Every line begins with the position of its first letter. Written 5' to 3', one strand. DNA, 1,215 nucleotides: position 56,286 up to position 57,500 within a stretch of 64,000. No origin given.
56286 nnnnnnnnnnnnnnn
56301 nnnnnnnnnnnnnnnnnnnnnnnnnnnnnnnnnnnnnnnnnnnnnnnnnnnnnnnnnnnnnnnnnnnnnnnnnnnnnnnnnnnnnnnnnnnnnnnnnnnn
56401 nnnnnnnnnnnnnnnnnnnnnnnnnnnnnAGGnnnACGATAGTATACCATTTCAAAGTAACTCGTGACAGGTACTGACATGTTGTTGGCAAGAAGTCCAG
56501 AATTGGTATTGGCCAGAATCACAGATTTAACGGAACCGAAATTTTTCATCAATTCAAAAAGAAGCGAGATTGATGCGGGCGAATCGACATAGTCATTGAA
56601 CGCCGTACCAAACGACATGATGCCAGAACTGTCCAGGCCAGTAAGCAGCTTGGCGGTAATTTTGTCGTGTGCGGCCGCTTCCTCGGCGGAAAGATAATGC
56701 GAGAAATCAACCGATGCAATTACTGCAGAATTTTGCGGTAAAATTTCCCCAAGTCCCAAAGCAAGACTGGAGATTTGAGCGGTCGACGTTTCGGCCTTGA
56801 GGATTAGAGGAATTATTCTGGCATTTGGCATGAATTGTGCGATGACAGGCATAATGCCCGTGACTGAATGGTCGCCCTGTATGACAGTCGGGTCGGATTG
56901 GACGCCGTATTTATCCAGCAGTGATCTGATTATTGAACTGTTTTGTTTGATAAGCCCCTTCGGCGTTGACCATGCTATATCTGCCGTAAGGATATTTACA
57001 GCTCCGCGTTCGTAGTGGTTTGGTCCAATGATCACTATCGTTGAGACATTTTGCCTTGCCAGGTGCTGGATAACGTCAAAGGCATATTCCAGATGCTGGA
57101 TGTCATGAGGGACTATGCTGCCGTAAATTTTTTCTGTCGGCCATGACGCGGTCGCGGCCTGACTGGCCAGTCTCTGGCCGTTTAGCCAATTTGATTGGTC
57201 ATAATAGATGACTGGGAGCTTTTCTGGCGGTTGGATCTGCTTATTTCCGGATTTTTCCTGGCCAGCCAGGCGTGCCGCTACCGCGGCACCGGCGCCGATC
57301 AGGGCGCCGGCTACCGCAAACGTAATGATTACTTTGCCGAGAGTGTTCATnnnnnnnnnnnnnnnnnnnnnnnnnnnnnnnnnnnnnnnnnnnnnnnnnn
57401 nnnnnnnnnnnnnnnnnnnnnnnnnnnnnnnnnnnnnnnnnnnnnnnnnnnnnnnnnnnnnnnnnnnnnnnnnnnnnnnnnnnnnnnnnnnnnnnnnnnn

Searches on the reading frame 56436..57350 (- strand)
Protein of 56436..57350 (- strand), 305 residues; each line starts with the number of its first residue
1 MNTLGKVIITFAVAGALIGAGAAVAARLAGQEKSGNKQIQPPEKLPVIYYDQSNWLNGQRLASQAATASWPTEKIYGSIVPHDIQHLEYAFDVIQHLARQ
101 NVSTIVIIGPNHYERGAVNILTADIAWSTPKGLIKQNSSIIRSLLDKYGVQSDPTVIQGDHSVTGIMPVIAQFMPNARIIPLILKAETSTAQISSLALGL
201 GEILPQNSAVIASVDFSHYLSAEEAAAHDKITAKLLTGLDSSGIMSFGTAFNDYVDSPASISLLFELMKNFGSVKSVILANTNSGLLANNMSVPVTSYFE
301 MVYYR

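Call 87: search_protein_families(library=pfam, proteins=[window:56436-57350:-], max_evalue=0.01)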
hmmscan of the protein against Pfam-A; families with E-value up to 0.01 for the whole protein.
window:56436-57350:- (305 aa): 1 family
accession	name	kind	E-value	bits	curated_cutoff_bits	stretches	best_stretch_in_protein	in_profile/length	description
PF01875.22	Memo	-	4.9e-20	72.3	27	1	92-291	52-259/269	Memo-like protein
